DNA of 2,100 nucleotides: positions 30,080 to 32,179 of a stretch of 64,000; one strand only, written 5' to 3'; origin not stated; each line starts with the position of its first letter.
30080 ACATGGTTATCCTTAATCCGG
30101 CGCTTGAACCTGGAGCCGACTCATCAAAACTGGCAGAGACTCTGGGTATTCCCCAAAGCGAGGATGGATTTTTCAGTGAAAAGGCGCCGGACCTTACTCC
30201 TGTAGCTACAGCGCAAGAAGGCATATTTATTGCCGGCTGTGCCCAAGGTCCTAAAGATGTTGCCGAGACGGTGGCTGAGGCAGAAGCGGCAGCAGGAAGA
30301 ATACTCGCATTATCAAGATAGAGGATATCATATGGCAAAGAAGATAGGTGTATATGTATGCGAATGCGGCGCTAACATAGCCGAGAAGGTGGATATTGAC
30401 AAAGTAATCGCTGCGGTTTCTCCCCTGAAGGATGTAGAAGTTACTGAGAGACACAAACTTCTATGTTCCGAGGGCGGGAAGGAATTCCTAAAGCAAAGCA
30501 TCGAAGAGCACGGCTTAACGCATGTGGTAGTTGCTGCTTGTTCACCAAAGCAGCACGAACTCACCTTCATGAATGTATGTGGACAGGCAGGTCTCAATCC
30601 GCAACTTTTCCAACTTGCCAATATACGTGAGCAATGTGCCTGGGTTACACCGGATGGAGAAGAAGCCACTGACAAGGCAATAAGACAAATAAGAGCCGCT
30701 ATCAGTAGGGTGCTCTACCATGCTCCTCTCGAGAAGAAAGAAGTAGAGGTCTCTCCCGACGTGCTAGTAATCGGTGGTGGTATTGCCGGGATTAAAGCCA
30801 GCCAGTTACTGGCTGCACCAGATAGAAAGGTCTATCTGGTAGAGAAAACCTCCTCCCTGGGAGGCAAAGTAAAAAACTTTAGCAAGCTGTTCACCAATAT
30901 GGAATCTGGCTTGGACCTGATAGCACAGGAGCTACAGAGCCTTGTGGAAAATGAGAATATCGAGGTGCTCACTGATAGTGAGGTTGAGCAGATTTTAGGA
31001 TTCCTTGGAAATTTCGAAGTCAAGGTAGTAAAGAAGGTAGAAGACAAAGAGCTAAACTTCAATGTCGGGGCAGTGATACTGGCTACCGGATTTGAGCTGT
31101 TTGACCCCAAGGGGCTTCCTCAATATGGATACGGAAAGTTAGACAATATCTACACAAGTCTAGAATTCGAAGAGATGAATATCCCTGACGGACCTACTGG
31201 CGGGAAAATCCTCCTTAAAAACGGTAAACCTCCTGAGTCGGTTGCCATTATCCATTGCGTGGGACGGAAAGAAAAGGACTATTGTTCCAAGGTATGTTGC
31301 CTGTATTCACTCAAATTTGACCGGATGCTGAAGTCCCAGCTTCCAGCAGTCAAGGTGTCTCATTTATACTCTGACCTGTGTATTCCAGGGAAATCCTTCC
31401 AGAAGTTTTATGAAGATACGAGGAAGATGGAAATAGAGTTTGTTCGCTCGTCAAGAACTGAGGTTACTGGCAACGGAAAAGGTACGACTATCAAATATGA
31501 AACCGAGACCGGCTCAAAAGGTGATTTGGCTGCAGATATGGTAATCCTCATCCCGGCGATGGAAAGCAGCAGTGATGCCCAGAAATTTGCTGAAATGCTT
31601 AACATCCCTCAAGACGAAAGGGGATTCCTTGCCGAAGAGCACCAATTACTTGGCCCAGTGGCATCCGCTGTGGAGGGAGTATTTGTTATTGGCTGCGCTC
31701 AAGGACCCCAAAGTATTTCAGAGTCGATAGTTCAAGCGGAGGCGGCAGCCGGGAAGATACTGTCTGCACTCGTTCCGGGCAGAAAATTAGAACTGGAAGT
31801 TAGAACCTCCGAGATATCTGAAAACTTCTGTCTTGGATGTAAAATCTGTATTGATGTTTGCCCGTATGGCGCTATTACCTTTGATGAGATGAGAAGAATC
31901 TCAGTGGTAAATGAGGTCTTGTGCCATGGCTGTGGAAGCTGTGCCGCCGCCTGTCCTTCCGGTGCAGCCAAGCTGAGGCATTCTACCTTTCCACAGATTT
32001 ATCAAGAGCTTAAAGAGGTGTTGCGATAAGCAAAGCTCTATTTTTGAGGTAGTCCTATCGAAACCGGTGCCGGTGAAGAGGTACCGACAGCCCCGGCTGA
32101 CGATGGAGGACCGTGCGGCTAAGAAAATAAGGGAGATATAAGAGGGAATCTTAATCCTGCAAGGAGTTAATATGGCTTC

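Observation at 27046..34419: Candidate persulfide-regulated HdrA module: csoR-like | mvhD-dsrE-tusA-mvhD-hdrA-hdrA-flxC-like x2, without HdrBC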

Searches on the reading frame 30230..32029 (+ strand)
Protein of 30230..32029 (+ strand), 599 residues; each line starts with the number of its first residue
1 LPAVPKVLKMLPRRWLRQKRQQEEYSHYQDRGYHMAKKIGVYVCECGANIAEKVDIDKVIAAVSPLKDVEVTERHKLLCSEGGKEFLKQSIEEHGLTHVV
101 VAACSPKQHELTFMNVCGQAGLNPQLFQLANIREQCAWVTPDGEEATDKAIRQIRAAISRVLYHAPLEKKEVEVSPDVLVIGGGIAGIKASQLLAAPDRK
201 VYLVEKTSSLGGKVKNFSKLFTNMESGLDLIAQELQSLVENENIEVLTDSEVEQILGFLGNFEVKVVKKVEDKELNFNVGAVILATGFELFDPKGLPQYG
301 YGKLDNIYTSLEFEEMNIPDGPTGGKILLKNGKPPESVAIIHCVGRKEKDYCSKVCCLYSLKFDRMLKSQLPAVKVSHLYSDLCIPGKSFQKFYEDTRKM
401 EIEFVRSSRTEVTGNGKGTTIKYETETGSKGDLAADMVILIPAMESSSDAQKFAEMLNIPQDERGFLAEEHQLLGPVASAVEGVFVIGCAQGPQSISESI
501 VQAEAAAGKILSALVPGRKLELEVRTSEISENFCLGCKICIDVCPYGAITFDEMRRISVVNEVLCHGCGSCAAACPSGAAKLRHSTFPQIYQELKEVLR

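Call 3: search_protein_families(library=pfam, proteins=[window:30230-32029:+], max_evalue=0.01)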
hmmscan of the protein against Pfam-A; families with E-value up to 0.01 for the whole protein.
window:30230-32029:+ (599 aa): 19 families
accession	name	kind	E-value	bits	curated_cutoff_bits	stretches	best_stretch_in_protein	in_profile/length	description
PF07992.20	Pyr_redox_2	-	2.7e-17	63.6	26.1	2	177-304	2-126/291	Pyridine nucleotide-disulphide oxidoreductase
PF12838.12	Fer4_7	-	1.9e-10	41.4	27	1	534-579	2-52/52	4Fe-4S dicluster domain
PF00037.32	Fer4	-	2.7e-10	40.1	21.1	2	529-550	3-24/24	4Fe-4S binding domain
PF13237.11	Fer4_10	-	3.1e-08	33.9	25.5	1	530-576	5-53/53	4Fe-4S dicluster domain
PF12837.12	Fer4_6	-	4.8e-08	33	25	2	528-549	3-24/24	4Fe-4S binding domain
PF13187.11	Fer4_9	-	5.8e-08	33.1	27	1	534-579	2-51/52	4Fe-4S dicluster domain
PF14697.11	Fer4_21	-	5.9e-08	33.2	35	1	528-577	2-53/59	4Fe-4S dicluster domain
PF12831.13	FAD_oxidored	-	2.4e-07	30.8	27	1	177-274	1-97/416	FAD dependent oxidoreductase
PF13484.11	Fer4_16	-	6.2e-07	30.5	30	1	534-550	2-18/66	4Fe-4S double cluster binding domain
PF13450.12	NAD_binding_8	-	6.6e-06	26.8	21.9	1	180-218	1-39/68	NAD(P)-binding Rossmann-like domain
PF25160.1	LdpA_Fe-S-bd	-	6.8e-06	26.2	27.6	2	540-579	9-42/49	LdpA Fe-S cluster-binding domain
PF03486.20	HI0933_like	-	8.8e-06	25.8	50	1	177-215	2-40/244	HI0933-like protein Rossmann domain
PF00890.30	FAD_binding_2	-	0.00015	21.6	20.4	1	177-213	1-37/414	FAD binding domain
PF01266.30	DAO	-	0.00017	21.6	27.9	0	177-221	1-46/353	FAD dependent oxidoreductase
PF01946.23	Thi4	-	0.00017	21.3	26.2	1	174-224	16-67/235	Thi4 family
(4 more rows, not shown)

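Call 4: search_protein_families(library=ncbifam, proteins=[window:30230-32029:+], max_evalue=0.01)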
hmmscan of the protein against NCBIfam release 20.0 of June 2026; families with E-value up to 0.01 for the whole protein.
window:30230-32029:+ (599 aa): 109 families (the best 25 are shown)
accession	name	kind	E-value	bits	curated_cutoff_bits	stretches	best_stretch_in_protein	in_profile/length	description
NF040770.1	hetero_SS_HdrA2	exception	2.6e-158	528.5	1100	2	271-597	310-640/777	CoB-CoM heterodisulfide reductase HdrA2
NF041778.1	hetero_SS_HdrA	equivalog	1.4e-123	413.3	1400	2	271-598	320-651/771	ferredoxin:CoB-CoM heterodisulfide reductase subunit HdrA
NF041891.1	hdrA_Methbact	equivalog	9.7e-120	401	1300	2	271-598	307-636/762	ferredoxin:CoB-CoM heterodisulfide reductase subunit HdrA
NF009410.0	PRK12771.1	subfamily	1e-11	44.1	516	2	533-583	513-563/566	NAD(P)-binding protein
NF040864.1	HgcB_ferredoxin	equivalog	4.7e-10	39.2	99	1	523-583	5-64/93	mercury methylation ferredoxin HgcB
TIGR03315.1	Se_ygfK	equivalog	3.3e-09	34.7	835.3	1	426-512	756-837/1012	putative selenate reductase subunit YgfK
TIGR02700.1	flavo_MJ0208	hypoth_equivalog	6.7e-09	35.4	251.35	1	503-580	116-194/234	dihydromethanopterin reductase (acceptor)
NF038196.1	ferrodoxin_EFR1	subfamily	2.8e-08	34.1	75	1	531-585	183-234/242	EFR1 family ferrodoxin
NF043039.1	HgcAB_like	equivalog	3.5e-08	33.4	285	1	528-579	296-348/350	HgcAB-like fusion protein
TIGR03294.1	FrhG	equivalog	4.1e-08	33.2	245.5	2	470-576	106-216/228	coenzyme F420 hydrogenase subunit gamma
NF005504.0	PRK07118.1-3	equivalog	4.3e-08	32.9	437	1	533-584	141-192/293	Fe-S cluster domain-containing protein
TIGR01944.1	rnfB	subfamily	5e-08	32.7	68.7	1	523-585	104-165/190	RnfABCDGE type electron transport complex subunit B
NF005415.0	PRK06991.1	equivalog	6.4e-08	32.6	281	1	496-578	49-130/284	electron transport complex subunit RsxB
NF006221.0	PRK08348.1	subfamily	7.8e-08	32.1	124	1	531-583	43-95/136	NADH-plastoquinone oxidoreductase subunit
NF041836.1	rnfB_Methano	equivalog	1e-07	31.7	445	1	533-579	142-187/265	Rnf electron transport complex subunit RnfB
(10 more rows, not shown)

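Call 38: search_solved_structures(query=window:30332-32029:+, max_evalue=1e-10, show_alignments=4)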
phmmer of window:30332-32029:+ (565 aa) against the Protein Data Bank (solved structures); distinct sequences matched with E-value up to 1e-10: 7.
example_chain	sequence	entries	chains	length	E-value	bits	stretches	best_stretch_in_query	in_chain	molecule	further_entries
8rvu_a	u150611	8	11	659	2.1e-120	406.4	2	237-562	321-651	H(2):CoB-CoM heterodisulfide,ferredoxin reductase subunit A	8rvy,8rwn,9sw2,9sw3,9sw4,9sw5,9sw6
8rvv_A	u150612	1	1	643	2.4e-120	406.2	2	237-562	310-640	H(2):CoB-CoM heterodisulfide,ferredoxin reductase subunit A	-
5odc_A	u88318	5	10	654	5e-113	382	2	241-563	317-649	Heterodisulfide reductase, subunit A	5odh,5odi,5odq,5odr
9sfi_A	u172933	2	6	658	1.8e-112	380.2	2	239-557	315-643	CoB--CoM heterodisulfide reductase iron-sulfur subunit A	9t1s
7bkb_A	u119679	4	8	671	1.5e-110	373.8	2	235-560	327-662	CoB--CoM heterodisulfide reductase iron-sulfur subunit A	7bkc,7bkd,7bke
6tjr_A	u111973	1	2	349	1.3e-35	126.5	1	144-486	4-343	Fumarate reductase/succinate dehydrogenase flavoprotein domain protein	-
9sw6_G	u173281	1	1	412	1.6e-14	56.9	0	484-546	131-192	Polyferredoxin protein MvhB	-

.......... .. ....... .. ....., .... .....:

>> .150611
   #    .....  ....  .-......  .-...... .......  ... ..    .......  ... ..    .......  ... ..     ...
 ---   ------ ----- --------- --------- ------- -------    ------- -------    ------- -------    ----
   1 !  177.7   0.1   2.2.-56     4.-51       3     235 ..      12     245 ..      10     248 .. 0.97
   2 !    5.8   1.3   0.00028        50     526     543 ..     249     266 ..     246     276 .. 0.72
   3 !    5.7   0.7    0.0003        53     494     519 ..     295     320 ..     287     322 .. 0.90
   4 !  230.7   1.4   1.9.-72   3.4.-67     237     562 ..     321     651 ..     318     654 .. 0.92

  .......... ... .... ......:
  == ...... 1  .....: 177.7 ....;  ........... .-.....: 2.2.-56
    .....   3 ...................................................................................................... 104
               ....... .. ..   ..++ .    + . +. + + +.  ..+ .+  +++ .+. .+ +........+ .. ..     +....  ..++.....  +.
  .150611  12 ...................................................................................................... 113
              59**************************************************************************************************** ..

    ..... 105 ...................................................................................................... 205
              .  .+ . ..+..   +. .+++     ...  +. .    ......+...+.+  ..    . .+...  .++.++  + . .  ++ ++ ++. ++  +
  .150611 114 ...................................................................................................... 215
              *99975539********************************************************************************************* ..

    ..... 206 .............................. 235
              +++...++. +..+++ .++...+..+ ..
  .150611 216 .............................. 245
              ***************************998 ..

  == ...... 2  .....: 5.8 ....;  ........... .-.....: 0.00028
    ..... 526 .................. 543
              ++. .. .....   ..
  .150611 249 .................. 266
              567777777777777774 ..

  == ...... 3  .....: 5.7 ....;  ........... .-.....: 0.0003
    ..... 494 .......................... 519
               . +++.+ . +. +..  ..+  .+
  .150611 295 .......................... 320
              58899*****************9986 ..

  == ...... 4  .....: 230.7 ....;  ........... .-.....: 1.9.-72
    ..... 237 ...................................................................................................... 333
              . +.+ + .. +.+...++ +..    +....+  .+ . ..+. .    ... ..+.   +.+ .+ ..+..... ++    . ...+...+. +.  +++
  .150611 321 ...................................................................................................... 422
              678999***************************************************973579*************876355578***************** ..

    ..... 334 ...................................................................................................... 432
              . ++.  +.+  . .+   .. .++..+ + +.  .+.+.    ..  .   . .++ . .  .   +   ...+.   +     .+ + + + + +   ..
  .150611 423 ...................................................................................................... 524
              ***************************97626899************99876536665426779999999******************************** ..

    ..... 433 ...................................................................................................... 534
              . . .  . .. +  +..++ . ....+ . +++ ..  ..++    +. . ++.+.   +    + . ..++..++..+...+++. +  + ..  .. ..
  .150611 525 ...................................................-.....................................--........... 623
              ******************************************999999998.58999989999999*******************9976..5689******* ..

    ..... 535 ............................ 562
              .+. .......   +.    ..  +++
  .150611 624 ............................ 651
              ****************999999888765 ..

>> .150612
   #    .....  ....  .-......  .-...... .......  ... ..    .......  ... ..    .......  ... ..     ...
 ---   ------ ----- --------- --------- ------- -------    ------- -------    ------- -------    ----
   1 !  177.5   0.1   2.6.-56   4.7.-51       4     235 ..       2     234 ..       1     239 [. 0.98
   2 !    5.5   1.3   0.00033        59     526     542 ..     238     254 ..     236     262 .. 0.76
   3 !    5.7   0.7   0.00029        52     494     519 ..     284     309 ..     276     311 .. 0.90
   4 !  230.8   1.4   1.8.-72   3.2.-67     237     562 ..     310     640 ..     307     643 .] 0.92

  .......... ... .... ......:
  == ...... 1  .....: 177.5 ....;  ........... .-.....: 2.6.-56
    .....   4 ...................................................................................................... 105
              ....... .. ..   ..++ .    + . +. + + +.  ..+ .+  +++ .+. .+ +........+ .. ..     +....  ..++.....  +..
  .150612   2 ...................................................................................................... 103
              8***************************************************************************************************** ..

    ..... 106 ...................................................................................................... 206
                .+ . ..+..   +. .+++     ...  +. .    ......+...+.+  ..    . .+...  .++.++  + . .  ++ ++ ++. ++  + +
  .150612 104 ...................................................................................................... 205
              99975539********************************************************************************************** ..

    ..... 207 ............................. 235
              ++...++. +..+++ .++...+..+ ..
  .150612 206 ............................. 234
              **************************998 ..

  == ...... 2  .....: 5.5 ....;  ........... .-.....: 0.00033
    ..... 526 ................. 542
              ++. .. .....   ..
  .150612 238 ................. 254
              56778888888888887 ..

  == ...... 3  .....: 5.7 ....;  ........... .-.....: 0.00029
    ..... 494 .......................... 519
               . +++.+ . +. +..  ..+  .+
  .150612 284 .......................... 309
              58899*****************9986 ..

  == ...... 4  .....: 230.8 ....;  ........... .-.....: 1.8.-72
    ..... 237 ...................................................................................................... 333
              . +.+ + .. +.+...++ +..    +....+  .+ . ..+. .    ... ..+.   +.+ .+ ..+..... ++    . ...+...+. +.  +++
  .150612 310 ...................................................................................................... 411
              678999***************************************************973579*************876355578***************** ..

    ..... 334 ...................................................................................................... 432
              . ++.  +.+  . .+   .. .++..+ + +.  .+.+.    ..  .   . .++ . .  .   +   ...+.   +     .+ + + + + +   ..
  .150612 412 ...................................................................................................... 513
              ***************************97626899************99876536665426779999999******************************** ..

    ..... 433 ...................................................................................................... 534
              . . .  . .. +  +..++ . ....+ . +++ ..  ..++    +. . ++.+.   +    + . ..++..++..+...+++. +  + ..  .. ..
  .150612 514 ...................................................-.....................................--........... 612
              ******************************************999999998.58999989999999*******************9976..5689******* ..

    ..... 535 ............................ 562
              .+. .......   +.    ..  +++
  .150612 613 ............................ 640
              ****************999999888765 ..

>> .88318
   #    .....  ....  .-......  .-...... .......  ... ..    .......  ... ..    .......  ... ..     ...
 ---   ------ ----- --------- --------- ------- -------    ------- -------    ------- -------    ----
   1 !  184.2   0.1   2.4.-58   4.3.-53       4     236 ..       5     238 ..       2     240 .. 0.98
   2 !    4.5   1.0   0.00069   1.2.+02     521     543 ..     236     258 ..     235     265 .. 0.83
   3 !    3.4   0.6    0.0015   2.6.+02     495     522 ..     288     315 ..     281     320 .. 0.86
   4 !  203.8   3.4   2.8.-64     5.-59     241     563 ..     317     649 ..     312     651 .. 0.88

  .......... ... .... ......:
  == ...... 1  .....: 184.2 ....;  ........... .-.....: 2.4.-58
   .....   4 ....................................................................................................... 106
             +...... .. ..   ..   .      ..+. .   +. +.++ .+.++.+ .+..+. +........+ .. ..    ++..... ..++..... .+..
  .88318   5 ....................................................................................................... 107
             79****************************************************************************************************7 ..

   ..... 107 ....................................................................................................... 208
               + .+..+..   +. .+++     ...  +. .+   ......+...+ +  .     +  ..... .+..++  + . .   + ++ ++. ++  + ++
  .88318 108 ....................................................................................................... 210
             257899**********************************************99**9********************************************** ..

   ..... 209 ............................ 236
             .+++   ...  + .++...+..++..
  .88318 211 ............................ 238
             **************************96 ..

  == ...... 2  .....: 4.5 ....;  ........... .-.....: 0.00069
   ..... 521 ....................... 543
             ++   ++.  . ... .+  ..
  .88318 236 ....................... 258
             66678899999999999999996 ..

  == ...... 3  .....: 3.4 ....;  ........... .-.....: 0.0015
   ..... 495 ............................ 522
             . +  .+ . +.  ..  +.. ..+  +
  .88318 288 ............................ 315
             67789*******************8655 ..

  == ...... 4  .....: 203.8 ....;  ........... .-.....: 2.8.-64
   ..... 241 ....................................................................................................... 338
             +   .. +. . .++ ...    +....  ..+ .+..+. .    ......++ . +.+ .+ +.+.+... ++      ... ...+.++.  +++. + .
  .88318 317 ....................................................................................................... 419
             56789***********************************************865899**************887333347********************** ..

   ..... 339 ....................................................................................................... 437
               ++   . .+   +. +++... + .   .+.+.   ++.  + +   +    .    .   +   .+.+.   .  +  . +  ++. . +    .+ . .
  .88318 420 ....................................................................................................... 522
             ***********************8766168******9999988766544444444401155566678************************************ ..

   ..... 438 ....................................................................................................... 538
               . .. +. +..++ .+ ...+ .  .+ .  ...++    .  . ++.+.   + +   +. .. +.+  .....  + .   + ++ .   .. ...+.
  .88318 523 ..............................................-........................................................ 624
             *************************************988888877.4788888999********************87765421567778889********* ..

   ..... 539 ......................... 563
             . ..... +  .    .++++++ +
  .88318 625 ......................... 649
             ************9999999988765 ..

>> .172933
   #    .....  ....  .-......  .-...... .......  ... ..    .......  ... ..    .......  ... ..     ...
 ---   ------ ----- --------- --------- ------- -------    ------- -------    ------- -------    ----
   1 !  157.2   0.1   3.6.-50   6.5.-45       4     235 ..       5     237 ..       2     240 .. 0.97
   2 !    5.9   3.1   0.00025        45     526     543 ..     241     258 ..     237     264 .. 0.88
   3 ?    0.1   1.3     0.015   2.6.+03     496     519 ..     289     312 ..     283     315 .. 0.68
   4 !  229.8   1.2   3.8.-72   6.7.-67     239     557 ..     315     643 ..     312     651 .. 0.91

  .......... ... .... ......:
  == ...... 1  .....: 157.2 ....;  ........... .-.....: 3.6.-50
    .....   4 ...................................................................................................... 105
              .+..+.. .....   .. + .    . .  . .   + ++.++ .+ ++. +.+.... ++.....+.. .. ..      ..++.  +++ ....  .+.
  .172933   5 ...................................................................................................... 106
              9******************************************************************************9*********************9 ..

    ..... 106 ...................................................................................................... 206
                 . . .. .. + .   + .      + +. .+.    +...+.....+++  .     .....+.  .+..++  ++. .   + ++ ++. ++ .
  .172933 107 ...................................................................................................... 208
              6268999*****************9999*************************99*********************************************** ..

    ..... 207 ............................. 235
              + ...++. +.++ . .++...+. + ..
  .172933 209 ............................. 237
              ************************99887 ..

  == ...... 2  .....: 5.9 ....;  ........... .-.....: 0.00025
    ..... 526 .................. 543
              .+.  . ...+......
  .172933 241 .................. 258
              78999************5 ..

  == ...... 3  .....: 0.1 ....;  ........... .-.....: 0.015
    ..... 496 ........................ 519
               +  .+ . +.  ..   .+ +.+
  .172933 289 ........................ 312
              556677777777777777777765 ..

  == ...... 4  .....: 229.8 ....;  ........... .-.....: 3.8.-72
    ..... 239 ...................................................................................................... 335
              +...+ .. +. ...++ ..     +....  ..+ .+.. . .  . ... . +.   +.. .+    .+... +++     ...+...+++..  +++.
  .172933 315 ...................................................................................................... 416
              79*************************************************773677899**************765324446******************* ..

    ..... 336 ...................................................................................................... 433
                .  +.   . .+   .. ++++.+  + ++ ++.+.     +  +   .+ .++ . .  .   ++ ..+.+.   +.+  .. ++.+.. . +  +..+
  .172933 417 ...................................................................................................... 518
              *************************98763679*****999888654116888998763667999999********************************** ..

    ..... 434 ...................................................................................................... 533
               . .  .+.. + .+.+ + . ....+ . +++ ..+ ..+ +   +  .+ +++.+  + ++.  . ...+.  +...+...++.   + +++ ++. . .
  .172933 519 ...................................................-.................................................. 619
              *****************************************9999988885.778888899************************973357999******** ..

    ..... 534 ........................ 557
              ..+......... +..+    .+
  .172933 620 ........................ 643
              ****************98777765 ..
